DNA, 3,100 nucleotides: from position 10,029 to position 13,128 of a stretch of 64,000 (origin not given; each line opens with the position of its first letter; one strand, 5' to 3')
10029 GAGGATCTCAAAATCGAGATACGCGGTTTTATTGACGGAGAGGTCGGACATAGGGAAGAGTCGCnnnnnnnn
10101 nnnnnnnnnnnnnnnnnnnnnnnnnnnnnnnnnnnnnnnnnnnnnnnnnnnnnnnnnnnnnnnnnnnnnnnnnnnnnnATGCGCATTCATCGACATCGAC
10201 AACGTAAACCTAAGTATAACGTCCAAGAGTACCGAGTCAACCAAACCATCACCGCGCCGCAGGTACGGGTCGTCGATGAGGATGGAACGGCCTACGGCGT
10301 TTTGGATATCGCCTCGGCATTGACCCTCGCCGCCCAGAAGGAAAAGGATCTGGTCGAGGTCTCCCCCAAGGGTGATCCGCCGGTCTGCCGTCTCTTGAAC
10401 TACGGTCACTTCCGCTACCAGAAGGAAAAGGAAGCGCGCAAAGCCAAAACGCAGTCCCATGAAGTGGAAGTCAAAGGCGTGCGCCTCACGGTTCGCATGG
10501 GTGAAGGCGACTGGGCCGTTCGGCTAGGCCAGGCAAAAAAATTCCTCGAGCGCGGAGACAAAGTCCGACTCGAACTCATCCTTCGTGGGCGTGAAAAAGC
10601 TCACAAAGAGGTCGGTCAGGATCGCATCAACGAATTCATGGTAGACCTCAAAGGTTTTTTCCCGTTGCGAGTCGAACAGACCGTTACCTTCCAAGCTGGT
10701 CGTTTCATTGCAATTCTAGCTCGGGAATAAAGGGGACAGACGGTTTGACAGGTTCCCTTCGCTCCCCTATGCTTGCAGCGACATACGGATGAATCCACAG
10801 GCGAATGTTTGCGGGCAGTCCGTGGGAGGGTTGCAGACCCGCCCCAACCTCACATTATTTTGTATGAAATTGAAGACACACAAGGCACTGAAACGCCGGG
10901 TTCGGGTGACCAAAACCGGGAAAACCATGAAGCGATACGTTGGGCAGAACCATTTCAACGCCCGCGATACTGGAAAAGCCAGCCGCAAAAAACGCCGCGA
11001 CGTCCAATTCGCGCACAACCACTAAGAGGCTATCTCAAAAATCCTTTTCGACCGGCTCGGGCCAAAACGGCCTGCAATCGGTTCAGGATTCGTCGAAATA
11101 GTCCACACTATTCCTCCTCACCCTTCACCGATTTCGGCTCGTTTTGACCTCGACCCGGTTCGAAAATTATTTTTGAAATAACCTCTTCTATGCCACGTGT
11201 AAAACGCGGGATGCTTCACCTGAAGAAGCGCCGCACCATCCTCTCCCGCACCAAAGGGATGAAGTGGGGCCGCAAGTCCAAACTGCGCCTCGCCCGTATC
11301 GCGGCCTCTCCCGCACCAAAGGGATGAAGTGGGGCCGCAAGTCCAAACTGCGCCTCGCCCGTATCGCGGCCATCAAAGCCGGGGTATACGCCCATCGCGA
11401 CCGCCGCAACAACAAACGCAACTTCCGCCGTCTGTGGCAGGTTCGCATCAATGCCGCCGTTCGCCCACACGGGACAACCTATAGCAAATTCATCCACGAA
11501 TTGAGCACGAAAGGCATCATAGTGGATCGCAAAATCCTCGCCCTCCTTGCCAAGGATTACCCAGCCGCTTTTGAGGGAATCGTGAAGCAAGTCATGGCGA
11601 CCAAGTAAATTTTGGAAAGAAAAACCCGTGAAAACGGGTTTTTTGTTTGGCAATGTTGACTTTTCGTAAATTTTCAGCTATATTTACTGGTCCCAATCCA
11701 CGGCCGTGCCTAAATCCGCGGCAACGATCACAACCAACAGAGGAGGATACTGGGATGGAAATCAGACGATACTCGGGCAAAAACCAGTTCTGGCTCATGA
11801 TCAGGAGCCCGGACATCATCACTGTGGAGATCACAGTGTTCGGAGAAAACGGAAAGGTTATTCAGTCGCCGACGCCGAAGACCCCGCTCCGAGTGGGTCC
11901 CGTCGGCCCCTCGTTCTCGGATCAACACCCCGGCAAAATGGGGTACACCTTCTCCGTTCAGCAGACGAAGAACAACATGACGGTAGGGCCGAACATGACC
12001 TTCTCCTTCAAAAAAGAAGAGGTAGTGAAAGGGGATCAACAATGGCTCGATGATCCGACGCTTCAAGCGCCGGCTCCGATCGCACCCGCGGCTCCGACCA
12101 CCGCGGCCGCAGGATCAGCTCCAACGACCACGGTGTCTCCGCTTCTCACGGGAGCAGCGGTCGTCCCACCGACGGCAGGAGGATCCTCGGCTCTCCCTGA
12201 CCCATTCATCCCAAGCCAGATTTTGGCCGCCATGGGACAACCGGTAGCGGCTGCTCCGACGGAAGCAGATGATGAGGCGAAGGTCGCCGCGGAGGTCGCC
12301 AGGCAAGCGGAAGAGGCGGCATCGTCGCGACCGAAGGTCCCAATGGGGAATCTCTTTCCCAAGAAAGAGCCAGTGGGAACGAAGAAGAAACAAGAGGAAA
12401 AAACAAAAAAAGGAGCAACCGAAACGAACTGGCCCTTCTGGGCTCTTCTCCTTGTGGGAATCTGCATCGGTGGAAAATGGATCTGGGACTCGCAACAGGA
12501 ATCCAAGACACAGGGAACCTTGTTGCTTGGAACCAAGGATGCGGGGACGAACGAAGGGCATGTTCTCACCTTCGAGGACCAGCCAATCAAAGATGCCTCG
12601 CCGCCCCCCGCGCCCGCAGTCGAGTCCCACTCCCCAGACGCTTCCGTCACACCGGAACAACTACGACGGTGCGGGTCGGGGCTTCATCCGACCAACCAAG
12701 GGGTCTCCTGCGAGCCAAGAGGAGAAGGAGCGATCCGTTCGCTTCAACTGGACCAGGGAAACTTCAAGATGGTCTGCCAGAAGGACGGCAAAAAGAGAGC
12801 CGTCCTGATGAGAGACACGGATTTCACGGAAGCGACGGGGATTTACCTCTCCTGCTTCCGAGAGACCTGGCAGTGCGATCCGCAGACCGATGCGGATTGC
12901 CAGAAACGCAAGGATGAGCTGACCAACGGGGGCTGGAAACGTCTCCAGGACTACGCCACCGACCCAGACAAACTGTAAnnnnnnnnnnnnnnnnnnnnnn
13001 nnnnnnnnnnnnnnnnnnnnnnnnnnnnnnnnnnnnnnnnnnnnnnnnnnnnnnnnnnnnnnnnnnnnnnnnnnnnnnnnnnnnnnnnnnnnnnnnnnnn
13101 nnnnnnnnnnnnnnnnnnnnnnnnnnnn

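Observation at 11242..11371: Perfect 65-bp tandem duplication frameshifts the essential ribosomal protein L20 gene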

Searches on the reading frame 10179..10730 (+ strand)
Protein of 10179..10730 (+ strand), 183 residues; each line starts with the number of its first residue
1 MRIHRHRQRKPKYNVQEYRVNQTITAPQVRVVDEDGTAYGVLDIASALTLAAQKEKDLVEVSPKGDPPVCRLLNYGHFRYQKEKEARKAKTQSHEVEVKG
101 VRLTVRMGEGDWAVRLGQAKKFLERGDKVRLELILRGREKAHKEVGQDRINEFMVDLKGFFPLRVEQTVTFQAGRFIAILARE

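Call 5: search_protein_families(library=pfam, proteins=[window:10179-10730:+], max_evalue=0.01)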
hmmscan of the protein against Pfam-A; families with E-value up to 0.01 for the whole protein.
window:10179-10730:+ (183 aa): 2 families
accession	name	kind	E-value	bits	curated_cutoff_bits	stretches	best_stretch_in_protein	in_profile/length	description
PF05198.21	IF3_N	-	4e-26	91.4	26.9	1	20-89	1-70/70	Translation initiation factor IF-3, N-terminal domain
PF00707.27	IF3_C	-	1.5e-17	63.7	34.8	1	96-181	1-84/86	Translation initiation factor IF-3, C-terminal domain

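Call 11: find_encoding_contigs(protein=window:10179-10730:+, flank=6000)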
Protein window:10179-10730:+ (183 aa): 2 contigs read that carry it; 2 places shown.
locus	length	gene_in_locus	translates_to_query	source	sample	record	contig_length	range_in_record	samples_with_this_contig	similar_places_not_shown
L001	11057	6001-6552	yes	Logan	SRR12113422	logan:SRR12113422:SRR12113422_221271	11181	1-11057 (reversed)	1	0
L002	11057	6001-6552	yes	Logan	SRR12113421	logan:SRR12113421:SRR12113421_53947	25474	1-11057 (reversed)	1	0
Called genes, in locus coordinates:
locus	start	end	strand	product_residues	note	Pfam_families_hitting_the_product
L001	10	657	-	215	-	PF13807:GNVR (weak)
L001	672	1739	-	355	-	PF13180:PDZ_2, PF00595:PDZ, PF17820:PDZ_6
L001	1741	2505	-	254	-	-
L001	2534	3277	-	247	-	-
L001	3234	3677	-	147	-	-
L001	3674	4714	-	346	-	PF01594:AI-2E_transport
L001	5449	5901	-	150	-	PF01668:SmpB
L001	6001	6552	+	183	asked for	PF05198:IF3_N, PF00707:IF3_C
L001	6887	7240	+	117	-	PF00453:Ribosomal_L20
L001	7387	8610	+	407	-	-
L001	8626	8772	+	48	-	-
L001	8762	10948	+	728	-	PF24161:CCDC39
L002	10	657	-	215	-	PF13807:GNVR (weak)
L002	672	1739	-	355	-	PF13180:PDZ_2, PF00595:PDZ, PF17820:PDZ_6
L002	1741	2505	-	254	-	-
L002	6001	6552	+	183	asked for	PF05198:IF3_N, PF00707:IF3_C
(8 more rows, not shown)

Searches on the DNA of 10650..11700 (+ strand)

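Call 31: search_rna_families(source=window, start=10650, end=11700, threshold=evalue, max_evalue=5)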
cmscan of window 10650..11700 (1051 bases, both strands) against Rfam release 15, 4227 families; matches with E-value up to 5: 5.
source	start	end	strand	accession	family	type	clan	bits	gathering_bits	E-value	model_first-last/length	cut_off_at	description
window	11589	11650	+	RF02064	STnc370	Gene; sRNA;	-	24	54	1.6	1-71/71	no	Enterobacterial sRNA STnc370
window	10835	10880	-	RF01914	mir-932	Gene; miRNA;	-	20.1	54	0.14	1-76/76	no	mir-932 microRNA precursor family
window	11049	11161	-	RF03792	MIR6462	Gene; miRNA;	-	19.5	96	1.6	1-119/119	no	MIR6462 microRNA precursor family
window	11619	11700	-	RF02144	rsmX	Gene;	CL00106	17.4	56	1.3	48-114/114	5'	rsmX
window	11567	11644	+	RF01394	isrK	Gene; sRNA;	-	17.2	50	0.48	1-77/77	no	isrK Hfq binding RNA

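Call 46: search_dna_similar(query=window:11016-11196:+, collection=phages, mode=distant, max_evalue=0.01)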
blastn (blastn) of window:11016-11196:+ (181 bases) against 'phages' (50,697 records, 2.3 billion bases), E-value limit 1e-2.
No match.

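Call 47: search_dna_similar(query=window:11016-11196:+, collection=plasmids, mode=distant, max_evalue=0.01)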
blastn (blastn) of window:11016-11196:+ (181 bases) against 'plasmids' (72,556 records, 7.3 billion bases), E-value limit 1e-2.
No match.

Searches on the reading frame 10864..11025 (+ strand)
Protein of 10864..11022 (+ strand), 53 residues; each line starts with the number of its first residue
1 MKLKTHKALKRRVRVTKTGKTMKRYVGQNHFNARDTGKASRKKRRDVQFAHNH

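Call 5: search_protein_families(library=pfam, proteins=[window:10866-11025:+], max_evalue=0.01)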
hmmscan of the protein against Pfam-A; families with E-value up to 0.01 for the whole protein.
window:10866-11025:+ (53 aa): 0 families

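Call 34: search_protein_families(library=pfam, proteins=[window:10864-11022:+], max_evalue=10)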
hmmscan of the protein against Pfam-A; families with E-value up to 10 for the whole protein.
seq(53 aa): 1 family
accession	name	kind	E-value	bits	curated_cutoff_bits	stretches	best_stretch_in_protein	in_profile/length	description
PF01632.24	Ribosomal_L35p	-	5.5e-06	27.2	28.9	1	2-48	2-48/61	Ribosomal protein L35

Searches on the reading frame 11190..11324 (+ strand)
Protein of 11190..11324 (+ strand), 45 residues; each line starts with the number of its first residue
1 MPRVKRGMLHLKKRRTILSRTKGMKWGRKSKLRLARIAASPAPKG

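Call 5: search_protein_families(library=pfam, proteins=[window:11190-11324:+], max_evalue=0.01)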
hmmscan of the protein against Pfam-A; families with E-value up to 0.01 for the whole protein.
seq(45 aa): 0 families

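Call 19: list_cluster_members(proteins=[P0001, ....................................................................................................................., window:11190-11324:+, window:10864-11022:+, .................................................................])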
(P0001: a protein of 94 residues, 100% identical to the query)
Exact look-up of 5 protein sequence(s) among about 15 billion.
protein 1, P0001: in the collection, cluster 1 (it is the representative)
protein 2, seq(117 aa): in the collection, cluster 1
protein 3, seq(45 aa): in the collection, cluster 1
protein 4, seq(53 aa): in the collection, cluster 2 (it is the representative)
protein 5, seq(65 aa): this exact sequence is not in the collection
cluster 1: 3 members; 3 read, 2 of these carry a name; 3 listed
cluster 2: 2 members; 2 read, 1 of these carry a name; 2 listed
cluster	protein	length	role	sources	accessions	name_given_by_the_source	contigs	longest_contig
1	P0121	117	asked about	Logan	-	-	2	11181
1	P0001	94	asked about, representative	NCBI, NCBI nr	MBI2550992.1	50S ribosomal protein L20 [Candidatus Uhrbacteria bacterium]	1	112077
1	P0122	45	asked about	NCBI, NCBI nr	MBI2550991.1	hypothetical protein HYV73_01440 [Candidatus Uhrbacteria bacterium] | hypothetical protein [Candidatus Uhrbacteria bacterium]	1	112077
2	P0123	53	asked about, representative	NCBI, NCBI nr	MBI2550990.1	50S ribosomal protein L35 [Candidatus Uhrbacteria bacterium]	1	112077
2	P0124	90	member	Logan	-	-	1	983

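Call 21: find_encoding_contigs(protein=P0124, flank=3000)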
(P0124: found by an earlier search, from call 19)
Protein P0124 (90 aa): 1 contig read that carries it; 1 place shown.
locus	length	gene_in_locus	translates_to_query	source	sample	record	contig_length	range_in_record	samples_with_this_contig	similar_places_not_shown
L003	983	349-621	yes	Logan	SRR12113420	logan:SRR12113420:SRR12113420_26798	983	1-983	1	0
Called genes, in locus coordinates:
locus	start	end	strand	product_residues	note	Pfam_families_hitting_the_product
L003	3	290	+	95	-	?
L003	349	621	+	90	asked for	PF01632:Ribosomal_L35p (weak)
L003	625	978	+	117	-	PF00453:Ribosomal_L20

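Call 22: find_encoding_contigs(protein=P0121, flank=10000, max_places=10)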
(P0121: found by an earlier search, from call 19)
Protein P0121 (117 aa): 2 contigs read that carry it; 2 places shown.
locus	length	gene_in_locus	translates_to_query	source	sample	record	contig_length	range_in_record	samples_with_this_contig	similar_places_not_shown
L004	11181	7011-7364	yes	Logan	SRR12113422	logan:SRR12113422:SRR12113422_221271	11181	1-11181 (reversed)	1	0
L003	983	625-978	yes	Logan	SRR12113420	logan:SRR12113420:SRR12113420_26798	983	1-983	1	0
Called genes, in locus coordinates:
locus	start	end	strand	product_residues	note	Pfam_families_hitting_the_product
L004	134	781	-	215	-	PF13807:GNVR (weak)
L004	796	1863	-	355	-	PF13180:PDZ_2, PF00595:PDZ, PF17820:PDZ_6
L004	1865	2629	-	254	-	-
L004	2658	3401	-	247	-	-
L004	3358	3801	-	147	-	-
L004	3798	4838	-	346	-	PF01594:AI-2E_transport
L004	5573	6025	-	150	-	PF01668:SmpB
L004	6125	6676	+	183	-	PF05198:IF3_N, PF00707:IF3_C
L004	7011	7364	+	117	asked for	PF00453:Ribosomal_L20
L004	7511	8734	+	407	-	-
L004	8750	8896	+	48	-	-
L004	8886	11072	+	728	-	PF24161:CCDC39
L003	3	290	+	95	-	?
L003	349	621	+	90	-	PF01632:Ribosomal_L35p (weak)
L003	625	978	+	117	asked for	PF00453:Ribosomal_L20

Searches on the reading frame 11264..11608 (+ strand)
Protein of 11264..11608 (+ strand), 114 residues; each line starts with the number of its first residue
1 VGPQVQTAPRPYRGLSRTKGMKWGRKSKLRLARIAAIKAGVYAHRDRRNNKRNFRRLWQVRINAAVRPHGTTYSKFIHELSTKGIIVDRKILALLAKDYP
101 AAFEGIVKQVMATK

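Call 5: search_protein_families(library=pfam, proteins=[window:11324-11605:+], max_evalue=0.01)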
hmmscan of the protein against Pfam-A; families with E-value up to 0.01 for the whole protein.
seq(94 aa): 1 family
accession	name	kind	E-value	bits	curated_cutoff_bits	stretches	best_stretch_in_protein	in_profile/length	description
PF00453.23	Ribosomal_L20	-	3.9e-27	94.9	30.8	1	4-84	24-105/107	Ribosomal protein L20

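Call 10: find_encoding_contigs(protein=window:11264-11608:+, flank=6000)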
Protein window:11264-11608:+ (114 aa): no gene with exactly this product is on record in the collection.

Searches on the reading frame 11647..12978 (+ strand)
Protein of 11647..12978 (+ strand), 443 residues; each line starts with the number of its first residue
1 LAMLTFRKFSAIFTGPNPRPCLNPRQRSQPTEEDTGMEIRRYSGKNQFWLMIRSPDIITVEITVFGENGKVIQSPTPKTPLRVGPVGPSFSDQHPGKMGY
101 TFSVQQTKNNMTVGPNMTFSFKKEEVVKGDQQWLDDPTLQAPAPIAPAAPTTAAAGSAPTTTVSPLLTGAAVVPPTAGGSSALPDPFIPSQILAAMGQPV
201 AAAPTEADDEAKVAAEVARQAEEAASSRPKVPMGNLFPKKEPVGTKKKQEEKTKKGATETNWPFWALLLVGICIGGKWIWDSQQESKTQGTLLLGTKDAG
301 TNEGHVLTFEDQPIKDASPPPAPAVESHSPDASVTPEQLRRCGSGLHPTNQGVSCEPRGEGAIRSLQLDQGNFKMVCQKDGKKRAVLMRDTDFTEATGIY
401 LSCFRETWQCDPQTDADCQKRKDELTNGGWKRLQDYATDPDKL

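Call 5: search_protein_families(library=pfam, proteins=[window:11647-12978:+], max_evalue=0.01)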
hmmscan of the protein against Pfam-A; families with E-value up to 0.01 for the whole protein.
window:11647-12978:+ (443 aa): 0 families

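Call 33: list_cluster_members(proteins=[window:11219-11590:-, window:11219-11653:-, window:11191-11451:-, window:10773-11144:+, window:10789-11022:+, window:10940-11098:+, window:11329-11481:+, window:11264-11605:+, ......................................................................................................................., window:11755-12978:+])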
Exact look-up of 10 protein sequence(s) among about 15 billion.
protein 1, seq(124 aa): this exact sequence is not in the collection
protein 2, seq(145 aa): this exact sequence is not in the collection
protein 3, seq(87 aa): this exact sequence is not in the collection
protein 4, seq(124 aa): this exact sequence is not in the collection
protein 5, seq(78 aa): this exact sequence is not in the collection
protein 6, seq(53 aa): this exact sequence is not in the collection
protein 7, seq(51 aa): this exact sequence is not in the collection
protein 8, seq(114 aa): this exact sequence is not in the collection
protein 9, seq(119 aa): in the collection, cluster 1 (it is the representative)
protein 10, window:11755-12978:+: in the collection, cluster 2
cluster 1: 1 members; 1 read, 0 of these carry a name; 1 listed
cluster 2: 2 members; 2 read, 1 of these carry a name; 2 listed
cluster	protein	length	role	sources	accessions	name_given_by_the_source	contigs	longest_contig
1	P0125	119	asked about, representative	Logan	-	-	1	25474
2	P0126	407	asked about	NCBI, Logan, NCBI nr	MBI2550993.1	hypothetical protein HYV73_01450 [Candidatus Uhrbacteria bacterium] | hypothetical protein [Candidatus Uhrbacteria bacterium]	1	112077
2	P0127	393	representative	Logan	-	-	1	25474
